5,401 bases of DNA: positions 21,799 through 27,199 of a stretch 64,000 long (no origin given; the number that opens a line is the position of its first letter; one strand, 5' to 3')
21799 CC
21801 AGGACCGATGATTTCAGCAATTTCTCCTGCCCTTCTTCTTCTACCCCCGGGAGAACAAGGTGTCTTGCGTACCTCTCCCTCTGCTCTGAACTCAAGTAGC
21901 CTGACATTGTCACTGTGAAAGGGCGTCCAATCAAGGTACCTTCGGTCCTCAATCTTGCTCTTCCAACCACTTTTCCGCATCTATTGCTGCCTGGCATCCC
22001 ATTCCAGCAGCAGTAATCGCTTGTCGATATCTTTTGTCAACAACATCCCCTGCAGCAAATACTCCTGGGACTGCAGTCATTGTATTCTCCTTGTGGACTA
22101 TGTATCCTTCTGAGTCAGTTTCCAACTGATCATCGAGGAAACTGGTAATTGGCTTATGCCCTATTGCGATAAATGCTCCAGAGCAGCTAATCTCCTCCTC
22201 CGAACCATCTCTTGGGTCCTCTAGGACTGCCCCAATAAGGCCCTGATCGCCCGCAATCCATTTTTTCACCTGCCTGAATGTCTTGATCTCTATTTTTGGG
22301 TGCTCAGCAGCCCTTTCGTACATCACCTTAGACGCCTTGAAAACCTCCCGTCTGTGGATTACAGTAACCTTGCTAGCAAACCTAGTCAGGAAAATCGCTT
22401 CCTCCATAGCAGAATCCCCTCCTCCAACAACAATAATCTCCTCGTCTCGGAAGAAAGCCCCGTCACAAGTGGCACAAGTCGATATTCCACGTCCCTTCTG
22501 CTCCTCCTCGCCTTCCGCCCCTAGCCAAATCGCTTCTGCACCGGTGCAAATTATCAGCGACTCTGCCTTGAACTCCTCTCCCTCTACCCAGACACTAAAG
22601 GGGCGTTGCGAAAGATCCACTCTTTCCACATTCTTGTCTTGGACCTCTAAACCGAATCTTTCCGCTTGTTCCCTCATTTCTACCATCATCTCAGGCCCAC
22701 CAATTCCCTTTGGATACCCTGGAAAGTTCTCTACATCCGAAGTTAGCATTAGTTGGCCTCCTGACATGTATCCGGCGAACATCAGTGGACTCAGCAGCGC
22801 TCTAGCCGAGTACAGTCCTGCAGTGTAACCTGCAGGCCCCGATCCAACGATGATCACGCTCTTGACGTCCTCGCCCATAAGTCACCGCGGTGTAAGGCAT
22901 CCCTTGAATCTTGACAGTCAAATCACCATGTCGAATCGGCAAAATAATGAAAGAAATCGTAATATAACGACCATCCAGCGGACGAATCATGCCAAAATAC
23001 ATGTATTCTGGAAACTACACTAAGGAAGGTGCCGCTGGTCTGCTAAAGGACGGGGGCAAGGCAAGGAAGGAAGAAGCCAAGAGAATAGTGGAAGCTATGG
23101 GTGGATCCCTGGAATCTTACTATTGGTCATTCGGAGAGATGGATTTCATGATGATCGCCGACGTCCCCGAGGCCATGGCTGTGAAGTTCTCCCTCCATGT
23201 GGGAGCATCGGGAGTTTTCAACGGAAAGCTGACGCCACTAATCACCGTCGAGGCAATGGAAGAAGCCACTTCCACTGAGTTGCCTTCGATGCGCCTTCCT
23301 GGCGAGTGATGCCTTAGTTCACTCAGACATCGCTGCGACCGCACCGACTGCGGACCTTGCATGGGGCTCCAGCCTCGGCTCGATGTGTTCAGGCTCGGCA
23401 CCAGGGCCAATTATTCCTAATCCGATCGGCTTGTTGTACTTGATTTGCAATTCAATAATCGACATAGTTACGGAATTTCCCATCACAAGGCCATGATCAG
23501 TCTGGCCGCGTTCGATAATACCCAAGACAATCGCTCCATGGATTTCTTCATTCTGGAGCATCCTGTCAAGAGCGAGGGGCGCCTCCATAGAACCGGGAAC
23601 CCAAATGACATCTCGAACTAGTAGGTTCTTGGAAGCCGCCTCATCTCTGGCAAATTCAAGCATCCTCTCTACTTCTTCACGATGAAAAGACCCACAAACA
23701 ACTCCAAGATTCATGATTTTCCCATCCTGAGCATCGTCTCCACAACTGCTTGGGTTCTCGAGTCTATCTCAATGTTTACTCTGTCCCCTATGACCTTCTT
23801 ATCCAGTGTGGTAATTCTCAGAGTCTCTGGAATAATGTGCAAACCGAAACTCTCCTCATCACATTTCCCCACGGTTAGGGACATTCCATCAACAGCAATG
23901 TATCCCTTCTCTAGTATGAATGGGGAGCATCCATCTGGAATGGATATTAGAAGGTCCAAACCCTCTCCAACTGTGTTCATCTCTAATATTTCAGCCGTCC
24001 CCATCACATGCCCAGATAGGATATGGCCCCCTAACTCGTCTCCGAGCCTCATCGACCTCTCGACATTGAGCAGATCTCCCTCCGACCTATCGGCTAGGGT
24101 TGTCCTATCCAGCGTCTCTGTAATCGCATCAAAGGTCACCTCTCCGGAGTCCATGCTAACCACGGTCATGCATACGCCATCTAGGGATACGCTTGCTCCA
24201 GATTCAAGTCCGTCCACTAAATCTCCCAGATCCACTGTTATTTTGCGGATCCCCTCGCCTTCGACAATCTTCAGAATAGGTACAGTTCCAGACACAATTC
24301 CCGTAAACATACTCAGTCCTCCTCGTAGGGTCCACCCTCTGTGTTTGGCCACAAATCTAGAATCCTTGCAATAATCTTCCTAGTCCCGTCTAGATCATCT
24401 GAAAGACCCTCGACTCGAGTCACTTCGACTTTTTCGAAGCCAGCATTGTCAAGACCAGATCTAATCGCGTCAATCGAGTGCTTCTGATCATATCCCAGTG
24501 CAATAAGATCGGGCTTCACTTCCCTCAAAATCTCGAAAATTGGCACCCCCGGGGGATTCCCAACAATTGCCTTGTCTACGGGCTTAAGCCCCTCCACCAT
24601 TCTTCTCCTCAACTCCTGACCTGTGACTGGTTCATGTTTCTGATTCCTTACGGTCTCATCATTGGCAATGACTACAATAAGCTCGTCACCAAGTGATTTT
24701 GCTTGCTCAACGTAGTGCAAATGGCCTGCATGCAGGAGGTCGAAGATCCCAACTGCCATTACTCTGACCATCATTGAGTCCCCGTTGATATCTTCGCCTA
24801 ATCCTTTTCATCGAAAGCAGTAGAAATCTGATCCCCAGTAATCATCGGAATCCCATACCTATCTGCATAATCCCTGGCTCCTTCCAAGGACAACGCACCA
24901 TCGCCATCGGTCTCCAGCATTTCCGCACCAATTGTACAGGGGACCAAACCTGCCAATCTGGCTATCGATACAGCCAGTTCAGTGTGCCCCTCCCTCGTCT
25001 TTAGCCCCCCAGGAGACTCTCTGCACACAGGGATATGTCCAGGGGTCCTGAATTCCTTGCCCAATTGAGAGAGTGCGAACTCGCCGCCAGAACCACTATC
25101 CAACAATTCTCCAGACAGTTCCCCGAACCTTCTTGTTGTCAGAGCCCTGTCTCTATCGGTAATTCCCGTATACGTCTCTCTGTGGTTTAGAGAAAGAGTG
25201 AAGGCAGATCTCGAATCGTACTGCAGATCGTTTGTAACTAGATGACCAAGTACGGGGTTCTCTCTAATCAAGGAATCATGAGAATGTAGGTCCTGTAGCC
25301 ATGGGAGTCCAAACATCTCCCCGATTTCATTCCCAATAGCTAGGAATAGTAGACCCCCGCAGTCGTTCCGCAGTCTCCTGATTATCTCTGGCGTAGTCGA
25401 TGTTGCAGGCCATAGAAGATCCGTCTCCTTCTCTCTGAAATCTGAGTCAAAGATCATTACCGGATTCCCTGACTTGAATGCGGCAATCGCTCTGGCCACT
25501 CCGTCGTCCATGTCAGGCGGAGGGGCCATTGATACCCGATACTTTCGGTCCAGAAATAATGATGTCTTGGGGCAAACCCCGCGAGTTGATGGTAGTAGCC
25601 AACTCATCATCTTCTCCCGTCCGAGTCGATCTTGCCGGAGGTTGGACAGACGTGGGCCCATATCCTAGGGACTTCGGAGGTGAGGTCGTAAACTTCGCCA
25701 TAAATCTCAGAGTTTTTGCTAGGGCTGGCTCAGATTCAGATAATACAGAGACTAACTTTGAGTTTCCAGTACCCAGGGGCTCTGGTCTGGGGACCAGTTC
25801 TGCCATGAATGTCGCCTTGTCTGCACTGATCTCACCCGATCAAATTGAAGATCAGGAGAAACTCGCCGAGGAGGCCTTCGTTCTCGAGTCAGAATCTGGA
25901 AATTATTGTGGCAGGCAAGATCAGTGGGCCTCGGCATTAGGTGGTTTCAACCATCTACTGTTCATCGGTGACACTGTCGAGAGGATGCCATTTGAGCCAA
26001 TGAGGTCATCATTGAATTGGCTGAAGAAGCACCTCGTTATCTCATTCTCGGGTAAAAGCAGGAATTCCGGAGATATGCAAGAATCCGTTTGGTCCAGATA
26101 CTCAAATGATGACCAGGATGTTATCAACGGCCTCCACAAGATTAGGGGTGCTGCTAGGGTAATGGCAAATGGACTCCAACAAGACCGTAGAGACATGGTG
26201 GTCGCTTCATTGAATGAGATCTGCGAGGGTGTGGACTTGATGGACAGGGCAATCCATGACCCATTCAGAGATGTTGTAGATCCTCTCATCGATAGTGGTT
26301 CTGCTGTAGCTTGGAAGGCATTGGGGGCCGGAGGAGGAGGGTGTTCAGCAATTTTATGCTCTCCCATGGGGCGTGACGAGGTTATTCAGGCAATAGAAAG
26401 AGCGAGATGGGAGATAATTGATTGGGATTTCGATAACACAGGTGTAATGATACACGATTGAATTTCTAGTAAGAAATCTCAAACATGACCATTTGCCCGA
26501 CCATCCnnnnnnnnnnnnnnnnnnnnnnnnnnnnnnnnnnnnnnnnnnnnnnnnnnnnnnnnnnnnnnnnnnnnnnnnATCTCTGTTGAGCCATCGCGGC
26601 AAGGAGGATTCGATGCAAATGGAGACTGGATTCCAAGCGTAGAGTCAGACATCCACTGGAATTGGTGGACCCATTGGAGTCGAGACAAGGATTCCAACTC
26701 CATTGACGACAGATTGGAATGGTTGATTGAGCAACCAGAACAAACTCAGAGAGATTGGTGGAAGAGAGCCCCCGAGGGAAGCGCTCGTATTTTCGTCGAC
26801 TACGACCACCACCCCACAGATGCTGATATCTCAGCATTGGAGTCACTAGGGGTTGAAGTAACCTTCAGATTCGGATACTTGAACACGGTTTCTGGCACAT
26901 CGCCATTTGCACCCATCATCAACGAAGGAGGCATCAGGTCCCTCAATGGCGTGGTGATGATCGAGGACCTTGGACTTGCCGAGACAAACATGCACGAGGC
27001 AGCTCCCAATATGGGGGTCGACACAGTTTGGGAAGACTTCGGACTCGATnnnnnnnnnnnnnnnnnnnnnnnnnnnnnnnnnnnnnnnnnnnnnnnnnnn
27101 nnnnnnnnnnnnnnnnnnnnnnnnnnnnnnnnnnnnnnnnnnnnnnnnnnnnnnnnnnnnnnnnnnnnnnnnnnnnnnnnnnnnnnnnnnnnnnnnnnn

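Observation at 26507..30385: Single ORF fusing an extracellular subtilase to an AmpG/PAT-type MFS permease: a candidate cut-and-import module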

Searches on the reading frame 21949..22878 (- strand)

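Call 11: search_protein_families(library=pfam, proteins=[window:21949-22878:-], max_evalue=0.01)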
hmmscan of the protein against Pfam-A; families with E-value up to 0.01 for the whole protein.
window:21949-22878:- (309 aa): 8 families
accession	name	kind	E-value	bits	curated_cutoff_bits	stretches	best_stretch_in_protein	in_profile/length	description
PF07992.20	Pyr_redox_2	-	6.6e-48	164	26.1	1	7-294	2-291/291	Pyridine nucleotide-disulphide oxidoreductase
PF13738.12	Pyr_redox_3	-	1.9e-20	73.8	30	1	60-277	79-305/305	Pyridine nucleotide-disulphide oxidoreductase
PF00070.33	Pyr_redox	-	8.9e-14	52.2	22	1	148-214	2-73/82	Pyridine nucleotide-disulphide oxidoreductase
PF00890.30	FAD_binding_2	-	1.4e-05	24.9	20.4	0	8-27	2-21/414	FAD binding domain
PF03486.20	HI0933_like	-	1.5e-05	25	50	0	81-123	129-174/244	HI0933-like protein Rossmann domain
PF01134.28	GIDA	-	5.2e-05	22.9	22.1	0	8-34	2-28/391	Glucose inhibited division protein A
PF01494.25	FAD_binding_3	-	0.00092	19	22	0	7-22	3-18/349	FAD binding domain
PF01946.23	Thi4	-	0.0062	16.2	26.2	0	7-27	19-39/235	Thi4 family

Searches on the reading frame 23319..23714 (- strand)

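Call 11: search_protein_families(library=pfam, proteins=[window:23319-23714:-], max_evalue=0.01)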
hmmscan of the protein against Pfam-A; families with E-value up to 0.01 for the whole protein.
window:23319-23714:- (131 aa): 1 family
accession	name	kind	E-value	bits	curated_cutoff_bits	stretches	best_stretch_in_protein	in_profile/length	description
PF00885.24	DMRL_synthase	-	2.1e-24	86.4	26.7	1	1-129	2-134/139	6,7-dimethyl-8-ribityllumazine synthase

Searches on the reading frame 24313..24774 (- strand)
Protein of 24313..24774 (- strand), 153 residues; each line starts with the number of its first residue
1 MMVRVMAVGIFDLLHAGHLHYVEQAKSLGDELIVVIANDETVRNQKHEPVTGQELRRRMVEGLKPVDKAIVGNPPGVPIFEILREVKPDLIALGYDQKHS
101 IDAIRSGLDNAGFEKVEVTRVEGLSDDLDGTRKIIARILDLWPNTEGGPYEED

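Call 11: search_protein_families(library=pfam, proteins=[window:24313-24774:-], max_evalue=0.01)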
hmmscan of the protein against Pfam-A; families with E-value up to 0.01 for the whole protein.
window:24313-24774:- (153 aa): 2 families
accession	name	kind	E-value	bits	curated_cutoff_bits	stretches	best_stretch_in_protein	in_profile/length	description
PF01467.32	CTP_transf_like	-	1.4e-19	71.1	21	1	6-119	1-113/133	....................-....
PF06574.18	FAD_syn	-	0.0089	16.3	27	0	5-32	9-36/158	FAD synthetase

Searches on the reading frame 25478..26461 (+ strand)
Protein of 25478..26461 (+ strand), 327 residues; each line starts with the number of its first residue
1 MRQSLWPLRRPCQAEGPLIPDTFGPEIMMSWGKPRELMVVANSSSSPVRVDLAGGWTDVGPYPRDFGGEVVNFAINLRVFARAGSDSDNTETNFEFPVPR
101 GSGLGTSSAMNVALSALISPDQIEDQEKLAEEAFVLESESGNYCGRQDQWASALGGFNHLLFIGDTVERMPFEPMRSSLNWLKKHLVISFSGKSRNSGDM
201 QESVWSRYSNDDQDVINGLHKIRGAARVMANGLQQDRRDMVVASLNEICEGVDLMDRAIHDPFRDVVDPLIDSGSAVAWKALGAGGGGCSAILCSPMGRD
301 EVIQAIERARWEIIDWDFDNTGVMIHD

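Call 11: search_protein_families(library=pfam, proteins=[window:25478-26461:+], max_evalue=0.01)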
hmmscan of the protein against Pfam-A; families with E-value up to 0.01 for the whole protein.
window:25478-26461:+ (327 aa): 2 families
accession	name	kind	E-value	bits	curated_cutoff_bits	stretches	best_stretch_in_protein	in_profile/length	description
PF00288.32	GHMP_kinases_N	-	1.5e-06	28.8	22.3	1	84-156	15-87/87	GHMP kinases N terminal domain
PF08544.19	GHMP_kinases_C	-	0.0018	19.1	21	1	257-310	30-82/85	GHMP kinases C terminal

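Call 90: search_protein_families(library=ncbifam, proteins=[window:25478-26458:+], max_evalue=0.01)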
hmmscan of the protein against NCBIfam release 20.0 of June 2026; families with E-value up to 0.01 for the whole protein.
window:25478-26458:+ (327 aa): 7 families
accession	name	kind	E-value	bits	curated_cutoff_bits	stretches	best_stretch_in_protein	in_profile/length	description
NF049969.1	GlMnHpPKinHddA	equivalog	4.5e-20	72.4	600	2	98-323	106-333/338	D-glycero-D-manno-heptose 7-phosphate kinase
NF009948.0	PRK13412.1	equivalog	1.2e-17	62.9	721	2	45-77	613-645/974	bifunctional fucokinase/fucose-1-phosphate guanylyltransferase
NF003036.0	PRK03926.1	equivalog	1.8e-09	37.1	403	1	85-325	71-298/302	mevalonate kinase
TIGR00131.1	gal_kin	equivalog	1.2e-06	27.7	226.65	1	95-196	116-216/388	galactokinase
TIGR00549.1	mevalon_kin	equivalog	1.4e-05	24.7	163.05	1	90-291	81-274/276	mevalonate kinase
NF003006.0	PRK03817.1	equivalog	0.00018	20.6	443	1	82-167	80-167/352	galactokinase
NF003472.0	PRK05101.1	equivalog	0.00066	18.7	499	1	97-163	120-189/382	galactokinase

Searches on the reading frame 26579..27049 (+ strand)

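Call 68: search_protein_families(library=pfam, proteins=[window:26579-27049:+], max_evalue=10)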
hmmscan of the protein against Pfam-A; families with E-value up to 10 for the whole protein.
window:26579-27049:+ (157 aa): 1 family
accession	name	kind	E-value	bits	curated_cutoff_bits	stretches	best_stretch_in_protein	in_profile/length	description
PF21762.3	DEDDh_C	-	0.15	12.6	27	1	78-141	113-174/188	DNA polymerase III subunit epsilon-like, C-terminal domain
